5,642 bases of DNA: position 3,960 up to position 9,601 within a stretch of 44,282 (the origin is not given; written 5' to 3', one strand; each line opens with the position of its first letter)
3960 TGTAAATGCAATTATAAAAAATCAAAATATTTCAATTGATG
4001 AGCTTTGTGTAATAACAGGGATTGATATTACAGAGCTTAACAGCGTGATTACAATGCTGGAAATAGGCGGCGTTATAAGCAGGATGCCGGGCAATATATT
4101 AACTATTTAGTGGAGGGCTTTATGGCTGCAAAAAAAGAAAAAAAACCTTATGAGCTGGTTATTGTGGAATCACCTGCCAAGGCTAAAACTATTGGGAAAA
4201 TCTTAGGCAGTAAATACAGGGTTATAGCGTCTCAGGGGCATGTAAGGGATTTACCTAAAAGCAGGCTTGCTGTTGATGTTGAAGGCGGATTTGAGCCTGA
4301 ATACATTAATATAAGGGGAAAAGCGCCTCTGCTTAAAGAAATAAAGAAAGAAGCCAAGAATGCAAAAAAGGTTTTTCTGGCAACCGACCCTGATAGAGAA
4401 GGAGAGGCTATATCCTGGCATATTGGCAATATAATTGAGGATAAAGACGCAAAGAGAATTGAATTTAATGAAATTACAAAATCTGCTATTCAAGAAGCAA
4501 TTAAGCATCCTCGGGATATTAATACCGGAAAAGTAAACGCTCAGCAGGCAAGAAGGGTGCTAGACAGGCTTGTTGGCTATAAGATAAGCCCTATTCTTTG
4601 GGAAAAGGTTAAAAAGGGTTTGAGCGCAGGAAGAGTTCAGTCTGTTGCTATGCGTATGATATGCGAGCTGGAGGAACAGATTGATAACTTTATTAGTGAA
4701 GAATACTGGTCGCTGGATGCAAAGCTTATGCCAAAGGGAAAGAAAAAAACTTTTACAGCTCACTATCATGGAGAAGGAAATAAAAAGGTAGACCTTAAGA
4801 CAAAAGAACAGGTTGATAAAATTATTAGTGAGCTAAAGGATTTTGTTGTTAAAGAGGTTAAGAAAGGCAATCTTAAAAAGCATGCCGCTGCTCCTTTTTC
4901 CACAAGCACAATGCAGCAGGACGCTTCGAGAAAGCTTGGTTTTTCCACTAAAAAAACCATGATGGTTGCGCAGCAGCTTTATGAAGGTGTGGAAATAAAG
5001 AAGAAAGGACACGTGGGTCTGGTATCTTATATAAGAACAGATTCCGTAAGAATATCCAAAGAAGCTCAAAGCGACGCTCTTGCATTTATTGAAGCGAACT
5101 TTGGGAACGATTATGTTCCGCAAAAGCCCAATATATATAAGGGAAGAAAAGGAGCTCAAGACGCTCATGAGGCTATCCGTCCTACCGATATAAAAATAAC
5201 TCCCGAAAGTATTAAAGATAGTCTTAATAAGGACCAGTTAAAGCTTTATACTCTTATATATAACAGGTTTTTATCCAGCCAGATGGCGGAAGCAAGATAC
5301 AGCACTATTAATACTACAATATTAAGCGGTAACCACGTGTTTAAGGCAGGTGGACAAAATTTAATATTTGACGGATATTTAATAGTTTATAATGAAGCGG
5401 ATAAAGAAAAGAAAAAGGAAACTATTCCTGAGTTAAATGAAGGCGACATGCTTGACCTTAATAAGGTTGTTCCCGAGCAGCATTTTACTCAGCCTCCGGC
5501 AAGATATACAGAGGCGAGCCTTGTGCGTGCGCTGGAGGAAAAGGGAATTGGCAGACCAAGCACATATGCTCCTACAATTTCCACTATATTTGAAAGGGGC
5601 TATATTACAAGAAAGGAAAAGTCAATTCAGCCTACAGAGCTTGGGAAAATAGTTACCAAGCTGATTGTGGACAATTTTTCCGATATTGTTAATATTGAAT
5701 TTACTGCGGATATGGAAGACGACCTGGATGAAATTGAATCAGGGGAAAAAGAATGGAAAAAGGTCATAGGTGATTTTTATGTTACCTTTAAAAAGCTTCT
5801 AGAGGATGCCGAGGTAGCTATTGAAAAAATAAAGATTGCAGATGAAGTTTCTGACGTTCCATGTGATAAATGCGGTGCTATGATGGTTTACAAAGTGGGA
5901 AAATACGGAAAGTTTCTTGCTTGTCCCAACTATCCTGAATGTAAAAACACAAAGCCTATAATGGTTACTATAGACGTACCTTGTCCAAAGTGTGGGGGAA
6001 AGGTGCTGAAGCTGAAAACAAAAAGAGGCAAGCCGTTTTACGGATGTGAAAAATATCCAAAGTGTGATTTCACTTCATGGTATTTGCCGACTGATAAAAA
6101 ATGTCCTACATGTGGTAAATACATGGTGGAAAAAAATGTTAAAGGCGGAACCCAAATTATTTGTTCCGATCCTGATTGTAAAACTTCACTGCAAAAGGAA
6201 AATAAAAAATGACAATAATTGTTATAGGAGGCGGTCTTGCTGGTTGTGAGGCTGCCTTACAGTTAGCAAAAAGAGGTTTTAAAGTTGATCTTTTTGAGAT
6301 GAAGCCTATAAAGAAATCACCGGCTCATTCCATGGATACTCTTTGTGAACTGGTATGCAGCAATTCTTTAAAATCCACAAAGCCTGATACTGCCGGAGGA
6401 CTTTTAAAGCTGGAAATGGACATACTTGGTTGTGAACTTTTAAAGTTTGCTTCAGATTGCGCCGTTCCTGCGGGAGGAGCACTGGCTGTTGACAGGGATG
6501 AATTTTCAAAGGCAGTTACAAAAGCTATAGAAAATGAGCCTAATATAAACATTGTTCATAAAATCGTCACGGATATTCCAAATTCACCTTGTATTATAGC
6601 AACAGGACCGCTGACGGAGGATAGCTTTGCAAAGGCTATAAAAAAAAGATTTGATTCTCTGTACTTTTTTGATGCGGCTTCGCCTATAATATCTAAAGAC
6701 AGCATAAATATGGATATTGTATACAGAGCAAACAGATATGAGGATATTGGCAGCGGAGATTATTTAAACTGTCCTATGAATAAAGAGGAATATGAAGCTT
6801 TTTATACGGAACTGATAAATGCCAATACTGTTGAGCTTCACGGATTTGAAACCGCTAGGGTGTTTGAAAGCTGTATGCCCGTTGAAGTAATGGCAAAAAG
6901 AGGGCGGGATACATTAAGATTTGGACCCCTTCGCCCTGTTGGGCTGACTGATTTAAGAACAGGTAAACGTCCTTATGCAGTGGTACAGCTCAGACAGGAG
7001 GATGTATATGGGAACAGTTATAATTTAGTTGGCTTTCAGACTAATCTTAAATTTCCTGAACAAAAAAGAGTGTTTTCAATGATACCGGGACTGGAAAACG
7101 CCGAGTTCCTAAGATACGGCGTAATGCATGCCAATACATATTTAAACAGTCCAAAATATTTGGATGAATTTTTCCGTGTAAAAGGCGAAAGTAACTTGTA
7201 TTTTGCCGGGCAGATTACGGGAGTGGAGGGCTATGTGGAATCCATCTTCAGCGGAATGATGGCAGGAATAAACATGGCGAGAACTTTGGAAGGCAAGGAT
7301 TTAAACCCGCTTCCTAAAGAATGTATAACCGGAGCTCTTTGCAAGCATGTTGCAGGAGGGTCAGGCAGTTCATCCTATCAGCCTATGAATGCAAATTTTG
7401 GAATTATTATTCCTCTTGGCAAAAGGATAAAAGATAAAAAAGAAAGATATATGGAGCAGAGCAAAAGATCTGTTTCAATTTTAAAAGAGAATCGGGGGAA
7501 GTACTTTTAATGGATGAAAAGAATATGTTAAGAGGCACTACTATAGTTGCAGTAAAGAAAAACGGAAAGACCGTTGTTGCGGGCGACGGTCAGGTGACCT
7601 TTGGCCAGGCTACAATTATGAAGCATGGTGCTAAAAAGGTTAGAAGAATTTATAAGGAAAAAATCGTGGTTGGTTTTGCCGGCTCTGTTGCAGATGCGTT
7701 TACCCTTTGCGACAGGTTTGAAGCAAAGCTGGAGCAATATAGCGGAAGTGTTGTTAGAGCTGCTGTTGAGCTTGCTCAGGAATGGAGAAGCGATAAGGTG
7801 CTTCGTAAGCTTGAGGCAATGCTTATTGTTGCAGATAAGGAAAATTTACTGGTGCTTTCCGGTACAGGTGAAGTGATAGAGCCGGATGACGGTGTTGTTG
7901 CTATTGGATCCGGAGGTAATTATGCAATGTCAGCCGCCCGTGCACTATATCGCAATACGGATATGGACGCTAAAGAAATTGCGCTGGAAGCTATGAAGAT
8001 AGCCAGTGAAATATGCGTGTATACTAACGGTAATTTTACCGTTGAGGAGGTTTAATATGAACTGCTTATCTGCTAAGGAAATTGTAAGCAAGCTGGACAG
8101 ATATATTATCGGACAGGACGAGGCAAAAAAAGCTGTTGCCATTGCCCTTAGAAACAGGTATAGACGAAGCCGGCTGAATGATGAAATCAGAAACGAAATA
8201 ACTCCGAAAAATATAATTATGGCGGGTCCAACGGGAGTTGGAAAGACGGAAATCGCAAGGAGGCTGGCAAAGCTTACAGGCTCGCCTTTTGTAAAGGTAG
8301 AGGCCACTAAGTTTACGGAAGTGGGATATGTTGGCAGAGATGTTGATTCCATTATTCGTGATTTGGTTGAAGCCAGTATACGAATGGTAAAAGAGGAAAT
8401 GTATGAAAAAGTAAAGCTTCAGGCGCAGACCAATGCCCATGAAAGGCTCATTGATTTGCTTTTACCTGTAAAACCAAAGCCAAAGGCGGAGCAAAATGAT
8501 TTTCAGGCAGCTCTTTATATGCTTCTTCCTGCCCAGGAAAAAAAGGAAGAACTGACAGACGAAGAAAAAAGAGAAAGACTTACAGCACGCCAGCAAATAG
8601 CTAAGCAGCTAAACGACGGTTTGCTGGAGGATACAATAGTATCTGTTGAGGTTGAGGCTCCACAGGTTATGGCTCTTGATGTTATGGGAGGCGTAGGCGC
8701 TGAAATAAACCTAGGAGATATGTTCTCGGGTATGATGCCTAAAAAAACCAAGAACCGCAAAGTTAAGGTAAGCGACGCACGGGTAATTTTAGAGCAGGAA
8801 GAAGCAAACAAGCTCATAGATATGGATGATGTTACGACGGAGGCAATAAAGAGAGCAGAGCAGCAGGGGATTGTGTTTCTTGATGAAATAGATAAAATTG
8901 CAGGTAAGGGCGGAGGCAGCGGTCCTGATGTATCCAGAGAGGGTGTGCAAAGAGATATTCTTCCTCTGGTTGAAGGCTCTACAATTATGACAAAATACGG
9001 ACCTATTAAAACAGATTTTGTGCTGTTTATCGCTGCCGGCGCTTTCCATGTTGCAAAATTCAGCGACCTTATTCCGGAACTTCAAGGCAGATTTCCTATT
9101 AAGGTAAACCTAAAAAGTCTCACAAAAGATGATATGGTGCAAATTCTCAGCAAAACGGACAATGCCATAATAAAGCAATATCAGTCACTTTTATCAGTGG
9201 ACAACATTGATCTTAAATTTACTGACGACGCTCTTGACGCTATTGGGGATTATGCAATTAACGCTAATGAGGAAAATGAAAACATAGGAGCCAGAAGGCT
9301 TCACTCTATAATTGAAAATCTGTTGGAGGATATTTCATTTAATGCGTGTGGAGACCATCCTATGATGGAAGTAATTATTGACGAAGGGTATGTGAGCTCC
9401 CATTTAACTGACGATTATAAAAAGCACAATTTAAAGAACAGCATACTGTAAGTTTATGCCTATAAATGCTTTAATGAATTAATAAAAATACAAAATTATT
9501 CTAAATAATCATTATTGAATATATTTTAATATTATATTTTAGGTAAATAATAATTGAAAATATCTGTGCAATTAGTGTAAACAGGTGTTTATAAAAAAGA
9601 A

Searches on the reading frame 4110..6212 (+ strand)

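Call 5: search_protein_families(library=pfam, proteins=[window:4110-6212:+])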
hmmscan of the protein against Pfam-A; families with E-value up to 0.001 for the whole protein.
window:4110-6212:+ (700 aa): 3 families
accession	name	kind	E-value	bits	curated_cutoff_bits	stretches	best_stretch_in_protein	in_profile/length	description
PF01131.25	Topoisom_bac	-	6.2e-128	427.7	35.1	1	137-553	2-410/411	DNA topoisomerase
PF01396.24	Zn_ribbon_Top1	-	3e-29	101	32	3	584-617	3-36/39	Topoisomerase DNA binding C4 zinc finger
PF01751.28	Toprim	-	1.3e-24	86.6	23.1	1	15-122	1-96/96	Toprim domain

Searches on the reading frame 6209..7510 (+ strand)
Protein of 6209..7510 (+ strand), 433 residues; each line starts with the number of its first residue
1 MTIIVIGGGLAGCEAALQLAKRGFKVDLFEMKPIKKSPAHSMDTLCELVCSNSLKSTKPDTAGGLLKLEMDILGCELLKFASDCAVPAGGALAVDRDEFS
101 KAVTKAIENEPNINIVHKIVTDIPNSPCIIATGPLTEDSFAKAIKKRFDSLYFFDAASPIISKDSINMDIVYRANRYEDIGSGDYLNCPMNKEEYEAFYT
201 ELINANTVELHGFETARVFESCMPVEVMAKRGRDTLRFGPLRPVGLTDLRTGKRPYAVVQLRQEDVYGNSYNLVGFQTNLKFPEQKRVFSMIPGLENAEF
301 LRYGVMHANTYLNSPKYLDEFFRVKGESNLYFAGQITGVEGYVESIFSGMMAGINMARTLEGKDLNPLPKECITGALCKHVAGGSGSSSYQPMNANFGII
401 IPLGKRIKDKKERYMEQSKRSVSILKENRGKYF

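Call 5: search_protein_families(library=pfam, proteins=[window:6209-7510:+])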
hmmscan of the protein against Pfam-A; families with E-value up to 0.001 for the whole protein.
window:6209-7510:+ (433 aa): 8 families
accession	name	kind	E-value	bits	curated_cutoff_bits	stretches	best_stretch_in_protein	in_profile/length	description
PF01134.28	GIDA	-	5e-98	329.1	22.1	1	3-364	2-391/391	Glucose inhibited division protein A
PF01266.30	DAO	-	1.3e-06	28.7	27.9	1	3-35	2-35/353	FAD dependent oxidoreductase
PF13450.12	NAD_binding_8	-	5.7e-06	27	21.9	1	5-33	1-29/68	NAD(P)-binding Rossmann-like domain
PF00890.30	FAD_binding_2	-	7.6e-06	25.8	20.4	1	3-33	2-32/414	FAD binding domain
PF07992.20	Pyr_redox_2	-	1.6e-05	24.9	26.1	1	2-35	2-31/291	Pyridine nucleotide-disulphide oxidoreductase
PF00070.33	Pyr_redox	-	6.2e-05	23.9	22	1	3-33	2-32/82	Pyridine nucleotide-disulphide oxidoreductase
PF12831.13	FAD_oxidored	-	0.00058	19.7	27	1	3-32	2-31/416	FAD dependent oxidoreductase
PF03486.20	HI0933_like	-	0.00059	19.8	50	0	2-32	2-32/244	HI0933-like protein Rossmann domain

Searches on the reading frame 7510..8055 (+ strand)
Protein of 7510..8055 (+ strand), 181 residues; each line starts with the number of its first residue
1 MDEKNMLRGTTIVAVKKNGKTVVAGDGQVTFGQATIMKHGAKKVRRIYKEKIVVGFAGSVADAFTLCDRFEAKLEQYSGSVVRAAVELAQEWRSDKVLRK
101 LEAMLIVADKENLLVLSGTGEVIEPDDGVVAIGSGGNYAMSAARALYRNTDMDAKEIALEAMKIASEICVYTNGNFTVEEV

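Call 5: search_protein_families(library=pfam, proteins=[window:7510-8055:+])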
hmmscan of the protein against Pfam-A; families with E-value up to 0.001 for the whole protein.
window:7510-8055:+ (181 aa): 1 family
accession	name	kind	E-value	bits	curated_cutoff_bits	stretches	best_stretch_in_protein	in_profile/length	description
PF00227.31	Proteasome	-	1.3e-35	123.2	22.4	1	7-180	2-188/189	Proteasome subunit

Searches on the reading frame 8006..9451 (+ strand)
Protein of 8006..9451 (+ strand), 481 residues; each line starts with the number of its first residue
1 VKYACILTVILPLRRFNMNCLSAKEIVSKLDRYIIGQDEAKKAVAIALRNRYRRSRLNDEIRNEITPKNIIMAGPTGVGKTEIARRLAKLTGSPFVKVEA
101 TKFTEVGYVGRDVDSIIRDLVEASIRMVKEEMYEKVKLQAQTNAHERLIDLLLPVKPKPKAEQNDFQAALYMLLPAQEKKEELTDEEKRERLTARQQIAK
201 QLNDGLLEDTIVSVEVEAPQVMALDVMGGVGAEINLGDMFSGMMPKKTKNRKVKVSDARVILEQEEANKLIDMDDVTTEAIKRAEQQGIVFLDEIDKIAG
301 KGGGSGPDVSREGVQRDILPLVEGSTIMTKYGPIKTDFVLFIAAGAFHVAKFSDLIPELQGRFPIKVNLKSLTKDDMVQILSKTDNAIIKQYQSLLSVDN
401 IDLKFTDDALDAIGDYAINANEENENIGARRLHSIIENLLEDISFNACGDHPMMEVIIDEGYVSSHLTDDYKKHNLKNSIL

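Call 5: search_protein_families(library=pfam, proteins=[window:8006-9451:+])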
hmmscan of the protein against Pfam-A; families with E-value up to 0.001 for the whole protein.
window:8006-9451:+ (481 aa): 10 families
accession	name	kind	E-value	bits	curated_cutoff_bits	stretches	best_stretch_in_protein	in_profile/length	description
PF07724.20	AAA_2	-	2.5e-31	109.4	27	2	243-365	26-165/166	AAA domain (Cdc48 subfamily)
PF00004.35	AAA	-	6.9e-15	56.1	21.2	2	276-369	45-129/131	ATPase family associated with various cellular activities (AAA)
PF07728.20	AAA_5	-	3.5e-07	30.7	22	1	69-105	1-38/139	AAA domain (dynein-related subfamily)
PF10431.15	ClpB_D2-small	-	7.1e-07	29.6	21.9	1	372-442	1-62/81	C-terminal, D2-small domain, of ClpB protein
PF13401.12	AAA_22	-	1.7e-05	25.6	27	0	68-136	6-79/130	AAA domain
PF13521.12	AAA_28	-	3.6e-05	24.5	27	0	70-136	2-69/164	AAA domain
PF00493.29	MCM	-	7.8e-05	22.3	23.3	0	23-96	15-87/224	MCM P-loop domain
PF13238.12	AAA_18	-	0.00017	22.5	29.4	1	70-136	1-59/128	AAA domain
PF13191.12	AAA_16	-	0.0002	22.4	32.6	0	66-177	23-126/167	AAA ATPase domain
PF01078.27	Mg_chelatase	-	0.0003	20.7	20.3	0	68-92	23-47/207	Magnesium chelatase, subunit ChlI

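Call 6: search_protein_families(library=ncbifam, proteins=[window:8006-9451:+], max_evalue=0.01)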
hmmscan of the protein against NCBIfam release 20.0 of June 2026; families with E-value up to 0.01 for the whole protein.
window:8006-9451:+ (481 aa): 33 families (the best 25 are shown)
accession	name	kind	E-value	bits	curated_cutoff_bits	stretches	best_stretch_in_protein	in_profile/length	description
TIGR00390.1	hslU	equivalog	2.8e-179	596.7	362.45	1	22-481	2-441/441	ATP-dependent protease ATPase subunit HslU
NF003745.1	PRK05342.1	equivalog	8.8e-70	235.6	359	3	19-124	58-166/418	ATP-dependent Clp protease ATP-binding subunit ClpX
TIGR00382.1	clpX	equivalog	2.2e-62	211.4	370.75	3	23-126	69-176/414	ATP-dependent protease ATP-binding subunit ClpX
TIGR02639.1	ClpA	equivalog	2.3e-14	52.6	993.15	1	24-111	449-531/734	ATP-dependent Clp protease ATP-binding subunit ClpA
TIGR03922.1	T7SS_EccA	equivalog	6e-09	35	466.65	1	30-90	275-335/557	type VII secretion AAA-ATPase EccA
TIGR03346.1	chaperone_ClpB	equivalog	8.6e-09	34.3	1232.1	1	28-90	561-618/853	ATP-dependent chaperone ClpB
TIGR02881.1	spore_V_K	equivalog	2.6e-08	33.2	422.95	1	277-437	97-232/261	stage V sporulation protein K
NF008263.0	PRK11034.1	equivalog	4e-08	31.6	1350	1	24-111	450-532/758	ATP-dependent Clp protease ATP-binding subunit ClpA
TIGR01242.2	TIGR01242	subfamily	7.5e-08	31.7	500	1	53-122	135-201/362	proteasome-activating nucleotidase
NF003069.1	PRK03992.1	subfamily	1.9e-07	30.6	500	1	66-122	164-218/379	proteasome-activating nucleotidase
NF008004.0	PRK10733.1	equivalog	1.1e-06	27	1008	1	34-124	154-240/644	ATP-dependent zinc metalloprotease FtsH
TIGR01241.2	FtsH_fam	equivalog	3.4e-06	26.1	600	1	67-122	195-248/598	ATP-dependent zinc metalloprotease FtsH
NF033606.1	heat_AAA_ClpK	exception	5.9e-06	24.4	1900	1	28-89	609-665/949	heat shock survival AAA family ATPase ClpK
NF033607.0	disagg_AAA_ClpG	exception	2e-05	22.7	1900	1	28-90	588-645/932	AAA family protein disaggregase ClpG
NF047748.1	PrtsmActNtasePan1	equivalog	2.4e-05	23.5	750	0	66-123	181-236/405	proteasome-activating nucleotidase Pan1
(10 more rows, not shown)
